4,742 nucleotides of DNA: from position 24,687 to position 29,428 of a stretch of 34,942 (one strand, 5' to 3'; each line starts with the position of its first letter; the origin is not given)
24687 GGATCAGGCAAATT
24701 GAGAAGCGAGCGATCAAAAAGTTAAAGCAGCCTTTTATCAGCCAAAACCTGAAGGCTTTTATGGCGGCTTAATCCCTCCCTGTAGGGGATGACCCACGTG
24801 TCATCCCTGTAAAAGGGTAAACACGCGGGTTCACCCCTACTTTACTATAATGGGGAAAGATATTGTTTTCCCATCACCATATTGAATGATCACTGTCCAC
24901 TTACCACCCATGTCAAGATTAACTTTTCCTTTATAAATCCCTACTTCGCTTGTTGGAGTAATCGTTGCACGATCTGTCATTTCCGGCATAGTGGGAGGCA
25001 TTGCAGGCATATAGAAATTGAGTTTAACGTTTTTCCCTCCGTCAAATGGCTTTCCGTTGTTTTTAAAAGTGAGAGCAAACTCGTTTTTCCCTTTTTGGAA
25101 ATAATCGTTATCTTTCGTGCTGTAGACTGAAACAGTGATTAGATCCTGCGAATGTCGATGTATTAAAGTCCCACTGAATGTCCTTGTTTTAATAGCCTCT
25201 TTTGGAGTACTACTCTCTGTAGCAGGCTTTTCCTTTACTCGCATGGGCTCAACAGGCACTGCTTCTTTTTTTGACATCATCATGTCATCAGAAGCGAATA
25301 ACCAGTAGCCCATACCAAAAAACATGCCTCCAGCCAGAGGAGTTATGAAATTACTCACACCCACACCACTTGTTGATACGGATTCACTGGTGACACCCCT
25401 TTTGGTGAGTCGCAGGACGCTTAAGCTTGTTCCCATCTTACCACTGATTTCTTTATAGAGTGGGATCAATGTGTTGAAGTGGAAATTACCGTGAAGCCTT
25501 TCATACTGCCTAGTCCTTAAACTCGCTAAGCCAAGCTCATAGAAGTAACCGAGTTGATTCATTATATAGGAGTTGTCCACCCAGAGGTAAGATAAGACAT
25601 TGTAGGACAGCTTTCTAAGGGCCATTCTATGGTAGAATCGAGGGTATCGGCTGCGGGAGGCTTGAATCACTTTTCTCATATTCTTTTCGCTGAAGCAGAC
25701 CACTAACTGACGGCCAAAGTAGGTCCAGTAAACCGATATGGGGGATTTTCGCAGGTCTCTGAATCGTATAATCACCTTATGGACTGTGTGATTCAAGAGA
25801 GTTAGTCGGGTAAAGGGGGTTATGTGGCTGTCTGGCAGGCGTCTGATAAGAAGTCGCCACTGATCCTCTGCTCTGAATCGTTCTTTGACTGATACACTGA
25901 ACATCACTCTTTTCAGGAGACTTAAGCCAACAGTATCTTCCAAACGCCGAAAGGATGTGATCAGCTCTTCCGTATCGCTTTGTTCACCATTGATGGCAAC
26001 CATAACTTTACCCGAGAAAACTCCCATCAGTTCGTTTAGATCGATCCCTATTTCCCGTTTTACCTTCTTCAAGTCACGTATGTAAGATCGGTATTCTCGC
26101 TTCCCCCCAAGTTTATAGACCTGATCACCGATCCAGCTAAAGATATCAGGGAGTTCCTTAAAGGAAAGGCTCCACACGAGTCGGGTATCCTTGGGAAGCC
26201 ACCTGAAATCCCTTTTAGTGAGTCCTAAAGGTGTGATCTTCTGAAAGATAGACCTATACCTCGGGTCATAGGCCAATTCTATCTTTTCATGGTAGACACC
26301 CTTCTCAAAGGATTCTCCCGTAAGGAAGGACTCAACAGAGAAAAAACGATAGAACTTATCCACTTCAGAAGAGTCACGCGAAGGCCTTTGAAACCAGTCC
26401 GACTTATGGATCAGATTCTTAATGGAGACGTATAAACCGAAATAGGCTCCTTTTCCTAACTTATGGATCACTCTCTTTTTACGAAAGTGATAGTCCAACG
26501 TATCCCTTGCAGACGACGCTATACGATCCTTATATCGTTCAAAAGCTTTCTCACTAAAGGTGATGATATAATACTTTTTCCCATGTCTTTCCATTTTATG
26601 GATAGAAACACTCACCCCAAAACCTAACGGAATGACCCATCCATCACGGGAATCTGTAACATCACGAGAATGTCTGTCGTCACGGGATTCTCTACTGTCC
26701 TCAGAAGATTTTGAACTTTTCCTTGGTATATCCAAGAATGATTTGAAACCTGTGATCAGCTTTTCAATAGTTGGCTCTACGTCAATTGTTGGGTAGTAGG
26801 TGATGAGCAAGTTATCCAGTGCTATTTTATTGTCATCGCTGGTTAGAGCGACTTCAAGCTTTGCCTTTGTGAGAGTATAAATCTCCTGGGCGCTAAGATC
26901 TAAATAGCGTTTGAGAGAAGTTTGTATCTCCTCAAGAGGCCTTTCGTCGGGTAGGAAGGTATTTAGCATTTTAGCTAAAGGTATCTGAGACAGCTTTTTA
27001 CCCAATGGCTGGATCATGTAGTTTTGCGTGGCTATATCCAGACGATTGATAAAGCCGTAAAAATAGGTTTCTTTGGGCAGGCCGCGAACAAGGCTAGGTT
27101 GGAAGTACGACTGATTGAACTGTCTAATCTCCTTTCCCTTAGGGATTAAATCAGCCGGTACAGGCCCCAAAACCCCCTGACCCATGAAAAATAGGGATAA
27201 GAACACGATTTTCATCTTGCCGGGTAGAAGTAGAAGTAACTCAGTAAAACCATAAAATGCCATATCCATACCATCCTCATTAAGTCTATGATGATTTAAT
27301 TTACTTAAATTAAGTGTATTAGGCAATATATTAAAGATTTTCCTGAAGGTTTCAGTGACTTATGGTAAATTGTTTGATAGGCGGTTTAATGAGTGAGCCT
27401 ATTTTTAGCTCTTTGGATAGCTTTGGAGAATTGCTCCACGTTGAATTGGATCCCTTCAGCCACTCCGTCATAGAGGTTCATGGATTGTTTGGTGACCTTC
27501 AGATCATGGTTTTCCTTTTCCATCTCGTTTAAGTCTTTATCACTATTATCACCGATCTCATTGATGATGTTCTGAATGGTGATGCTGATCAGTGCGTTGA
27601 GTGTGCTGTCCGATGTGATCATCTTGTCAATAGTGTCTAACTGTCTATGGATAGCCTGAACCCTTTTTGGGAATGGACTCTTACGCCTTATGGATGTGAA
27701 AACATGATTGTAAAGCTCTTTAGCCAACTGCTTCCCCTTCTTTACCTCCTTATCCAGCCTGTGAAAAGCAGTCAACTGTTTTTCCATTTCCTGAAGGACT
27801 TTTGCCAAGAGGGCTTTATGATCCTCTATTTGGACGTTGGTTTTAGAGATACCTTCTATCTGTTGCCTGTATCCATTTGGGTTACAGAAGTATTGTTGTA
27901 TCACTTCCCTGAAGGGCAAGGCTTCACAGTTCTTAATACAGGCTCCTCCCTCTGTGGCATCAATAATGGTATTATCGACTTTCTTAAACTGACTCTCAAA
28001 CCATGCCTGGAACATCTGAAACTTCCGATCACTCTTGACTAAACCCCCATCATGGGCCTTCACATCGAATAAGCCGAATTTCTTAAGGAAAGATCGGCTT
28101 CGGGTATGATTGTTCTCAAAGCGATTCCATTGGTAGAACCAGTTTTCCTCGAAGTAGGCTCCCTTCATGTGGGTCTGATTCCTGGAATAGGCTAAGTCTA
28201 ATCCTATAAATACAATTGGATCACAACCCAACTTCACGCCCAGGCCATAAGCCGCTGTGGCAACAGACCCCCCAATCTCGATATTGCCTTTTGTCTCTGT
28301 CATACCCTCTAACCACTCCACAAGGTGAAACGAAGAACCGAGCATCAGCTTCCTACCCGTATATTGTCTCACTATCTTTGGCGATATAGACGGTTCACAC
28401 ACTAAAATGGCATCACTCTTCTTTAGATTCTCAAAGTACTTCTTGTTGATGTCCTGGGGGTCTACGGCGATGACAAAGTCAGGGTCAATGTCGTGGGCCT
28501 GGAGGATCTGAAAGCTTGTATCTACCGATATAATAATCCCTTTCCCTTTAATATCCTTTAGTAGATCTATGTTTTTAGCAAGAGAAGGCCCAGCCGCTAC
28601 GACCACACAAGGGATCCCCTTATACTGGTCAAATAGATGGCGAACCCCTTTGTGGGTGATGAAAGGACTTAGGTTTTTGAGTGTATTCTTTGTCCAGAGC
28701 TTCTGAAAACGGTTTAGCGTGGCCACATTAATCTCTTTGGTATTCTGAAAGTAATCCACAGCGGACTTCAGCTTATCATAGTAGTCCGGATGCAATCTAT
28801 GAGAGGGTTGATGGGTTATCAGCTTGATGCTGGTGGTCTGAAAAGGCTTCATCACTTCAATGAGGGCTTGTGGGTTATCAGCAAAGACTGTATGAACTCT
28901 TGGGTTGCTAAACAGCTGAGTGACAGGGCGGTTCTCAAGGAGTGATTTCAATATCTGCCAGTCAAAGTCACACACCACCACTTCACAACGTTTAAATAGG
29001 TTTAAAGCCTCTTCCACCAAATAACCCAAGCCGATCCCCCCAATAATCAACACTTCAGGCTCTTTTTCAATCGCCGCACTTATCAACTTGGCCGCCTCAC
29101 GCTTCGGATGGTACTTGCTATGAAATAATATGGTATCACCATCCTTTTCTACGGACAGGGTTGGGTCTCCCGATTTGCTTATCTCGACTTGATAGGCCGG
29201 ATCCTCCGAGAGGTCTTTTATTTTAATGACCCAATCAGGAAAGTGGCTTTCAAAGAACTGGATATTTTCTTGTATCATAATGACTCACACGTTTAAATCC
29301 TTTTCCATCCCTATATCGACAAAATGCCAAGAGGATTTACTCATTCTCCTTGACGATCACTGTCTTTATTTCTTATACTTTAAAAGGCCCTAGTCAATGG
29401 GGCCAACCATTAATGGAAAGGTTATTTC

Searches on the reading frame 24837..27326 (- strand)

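Call 45: search_protein_families(library=pfam, proteins=[window:24837-27326:-], max_evalue=0.001)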
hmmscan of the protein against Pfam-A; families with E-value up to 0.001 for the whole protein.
window:24837-27326:- (829 aa): 1 family
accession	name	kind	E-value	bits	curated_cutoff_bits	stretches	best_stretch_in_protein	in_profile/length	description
PF13115.11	YtkA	-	2.4e-13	51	25.9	1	740-814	14-84/85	YtkA-like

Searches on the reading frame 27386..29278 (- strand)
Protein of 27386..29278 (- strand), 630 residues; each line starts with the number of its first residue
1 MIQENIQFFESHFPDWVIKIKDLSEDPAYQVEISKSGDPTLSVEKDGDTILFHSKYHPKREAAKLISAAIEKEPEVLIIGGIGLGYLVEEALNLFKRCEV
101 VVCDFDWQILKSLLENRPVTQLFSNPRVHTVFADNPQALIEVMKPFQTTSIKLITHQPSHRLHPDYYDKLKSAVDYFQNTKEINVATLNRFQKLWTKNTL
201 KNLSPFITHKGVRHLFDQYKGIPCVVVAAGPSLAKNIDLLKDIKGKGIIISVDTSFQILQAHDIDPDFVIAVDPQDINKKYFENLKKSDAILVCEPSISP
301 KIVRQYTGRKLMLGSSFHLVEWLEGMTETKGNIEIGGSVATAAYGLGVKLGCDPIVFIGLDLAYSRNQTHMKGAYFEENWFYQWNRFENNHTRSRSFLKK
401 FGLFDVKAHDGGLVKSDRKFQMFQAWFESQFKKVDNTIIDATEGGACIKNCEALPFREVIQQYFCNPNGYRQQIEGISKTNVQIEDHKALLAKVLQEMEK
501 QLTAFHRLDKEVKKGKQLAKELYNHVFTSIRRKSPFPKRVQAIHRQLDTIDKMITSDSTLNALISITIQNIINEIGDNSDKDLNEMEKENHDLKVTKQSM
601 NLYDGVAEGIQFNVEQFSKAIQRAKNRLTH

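Call 45: search_protein_families(library=pfam, proteins=[window:27386-29278:-], max_evalue=0.001)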
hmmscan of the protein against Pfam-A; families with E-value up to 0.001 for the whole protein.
window:27386-29278:- (630 aa): 1 family
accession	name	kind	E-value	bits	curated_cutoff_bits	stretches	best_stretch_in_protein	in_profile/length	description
PF01973.23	MptE-like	-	7.4e-49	166.2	34.6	1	197-366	1-170/171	6-hydroxymethylpterin diphosphokinase MptE-like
